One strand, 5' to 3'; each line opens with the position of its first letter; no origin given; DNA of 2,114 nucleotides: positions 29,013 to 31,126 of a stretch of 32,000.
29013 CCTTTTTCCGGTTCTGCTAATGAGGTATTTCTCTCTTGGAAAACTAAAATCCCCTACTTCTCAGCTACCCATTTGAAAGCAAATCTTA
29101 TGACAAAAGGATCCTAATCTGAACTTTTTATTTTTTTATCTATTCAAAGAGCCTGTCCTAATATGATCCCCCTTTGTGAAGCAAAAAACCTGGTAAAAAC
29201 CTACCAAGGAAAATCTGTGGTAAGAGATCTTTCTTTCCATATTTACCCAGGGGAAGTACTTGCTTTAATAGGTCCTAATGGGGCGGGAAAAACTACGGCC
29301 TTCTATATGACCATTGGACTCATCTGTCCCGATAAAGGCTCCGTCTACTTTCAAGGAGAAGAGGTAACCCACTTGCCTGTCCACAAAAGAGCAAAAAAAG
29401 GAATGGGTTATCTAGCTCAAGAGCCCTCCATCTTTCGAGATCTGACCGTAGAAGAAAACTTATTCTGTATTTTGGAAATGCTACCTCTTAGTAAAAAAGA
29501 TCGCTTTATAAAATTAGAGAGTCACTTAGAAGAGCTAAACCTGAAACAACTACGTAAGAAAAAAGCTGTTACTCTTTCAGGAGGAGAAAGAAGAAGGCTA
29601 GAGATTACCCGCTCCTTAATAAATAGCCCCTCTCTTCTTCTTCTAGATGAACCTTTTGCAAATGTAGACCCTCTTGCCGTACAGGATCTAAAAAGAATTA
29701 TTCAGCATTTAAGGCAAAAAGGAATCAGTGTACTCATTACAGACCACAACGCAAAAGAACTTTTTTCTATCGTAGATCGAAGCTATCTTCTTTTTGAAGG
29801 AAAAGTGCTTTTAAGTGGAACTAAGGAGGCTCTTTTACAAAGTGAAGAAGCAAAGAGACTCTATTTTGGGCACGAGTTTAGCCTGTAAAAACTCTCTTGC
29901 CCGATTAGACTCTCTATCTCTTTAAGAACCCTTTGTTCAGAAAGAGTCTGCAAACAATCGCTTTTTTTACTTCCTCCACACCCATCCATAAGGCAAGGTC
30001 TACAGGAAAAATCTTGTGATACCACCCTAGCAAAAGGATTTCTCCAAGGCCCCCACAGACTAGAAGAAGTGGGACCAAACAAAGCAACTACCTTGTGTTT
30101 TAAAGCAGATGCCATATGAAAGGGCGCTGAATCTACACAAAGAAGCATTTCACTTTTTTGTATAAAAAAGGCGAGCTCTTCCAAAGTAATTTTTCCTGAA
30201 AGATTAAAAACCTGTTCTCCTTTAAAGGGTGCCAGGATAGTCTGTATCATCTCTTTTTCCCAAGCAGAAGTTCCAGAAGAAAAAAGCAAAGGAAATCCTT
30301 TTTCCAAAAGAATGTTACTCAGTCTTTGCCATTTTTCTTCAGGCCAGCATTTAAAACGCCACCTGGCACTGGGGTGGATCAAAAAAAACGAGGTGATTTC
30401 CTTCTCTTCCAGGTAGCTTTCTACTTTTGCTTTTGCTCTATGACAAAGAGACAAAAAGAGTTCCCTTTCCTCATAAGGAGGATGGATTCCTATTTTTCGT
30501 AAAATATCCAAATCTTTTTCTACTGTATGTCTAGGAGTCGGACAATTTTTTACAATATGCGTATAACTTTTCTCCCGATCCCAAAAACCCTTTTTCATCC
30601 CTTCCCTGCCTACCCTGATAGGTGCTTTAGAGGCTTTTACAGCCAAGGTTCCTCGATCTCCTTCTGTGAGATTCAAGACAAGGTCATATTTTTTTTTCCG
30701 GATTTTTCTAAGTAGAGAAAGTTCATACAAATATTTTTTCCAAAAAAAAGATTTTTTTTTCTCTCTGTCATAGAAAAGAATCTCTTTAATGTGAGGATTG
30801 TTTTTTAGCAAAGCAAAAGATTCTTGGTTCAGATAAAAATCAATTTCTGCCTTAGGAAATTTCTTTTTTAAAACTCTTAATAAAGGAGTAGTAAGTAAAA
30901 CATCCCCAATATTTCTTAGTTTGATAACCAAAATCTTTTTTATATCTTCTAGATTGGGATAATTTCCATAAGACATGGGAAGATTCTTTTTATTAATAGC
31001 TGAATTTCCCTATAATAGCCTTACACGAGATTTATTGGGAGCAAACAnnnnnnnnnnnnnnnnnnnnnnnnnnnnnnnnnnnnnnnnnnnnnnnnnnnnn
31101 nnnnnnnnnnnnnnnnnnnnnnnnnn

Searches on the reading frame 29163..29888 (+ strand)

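Call 59: search_protein_families(library=pfam, proteins=[window:29163-29888:+], max_evalue=0.0001)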
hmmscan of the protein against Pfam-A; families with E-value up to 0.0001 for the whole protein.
window:29163-29888:+ (241 aa): 2 families
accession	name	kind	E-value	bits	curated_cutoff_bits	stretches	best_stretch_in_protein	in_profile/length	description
PF00005.33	ABC_tran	-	1e-34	120.5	25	1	21-166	2-137/137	ABC transporter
PF13304.12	AAA_21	-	3.1e-07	31.2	27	0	155-196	258-299/304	AAA domain, putative AbiEii toxin, Type IV TA system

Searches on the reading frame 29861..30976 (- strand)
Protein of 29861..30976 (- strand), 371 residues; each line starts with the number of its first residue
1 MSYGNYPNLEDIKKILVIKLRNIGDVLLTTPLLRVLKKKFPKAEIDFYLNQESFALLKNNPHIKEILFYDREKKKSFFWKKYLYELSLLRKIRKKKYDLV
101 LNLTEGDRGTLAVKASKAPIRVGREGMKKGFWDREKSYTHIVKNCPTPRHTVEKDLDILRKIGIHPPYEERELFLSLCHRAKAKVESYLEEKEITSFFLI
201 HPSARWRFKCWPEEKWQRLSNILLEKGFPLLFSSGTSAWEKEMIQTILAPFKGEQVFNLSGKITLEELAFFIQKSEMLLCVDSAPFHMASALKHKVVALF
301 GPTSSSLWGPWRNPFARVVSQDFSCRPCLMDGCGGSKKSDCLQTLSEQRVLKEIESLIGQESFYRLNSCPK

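Call 59: search_protein_families(library=pfam, proteins=[window:29861-30976:-], max_evalue=0.0001)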
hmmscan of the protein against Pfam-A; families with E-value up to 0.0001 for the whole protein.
window:29861-30976:- (371 aa): 1 family
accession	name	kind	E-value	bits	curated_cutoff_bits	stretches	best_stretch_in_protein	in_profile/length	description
PF01075.23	Glyco_transf_9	-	3e-37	128.7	22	1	87-333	3-241/247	Glycosyltransferase family 9 (heptosyltransferase)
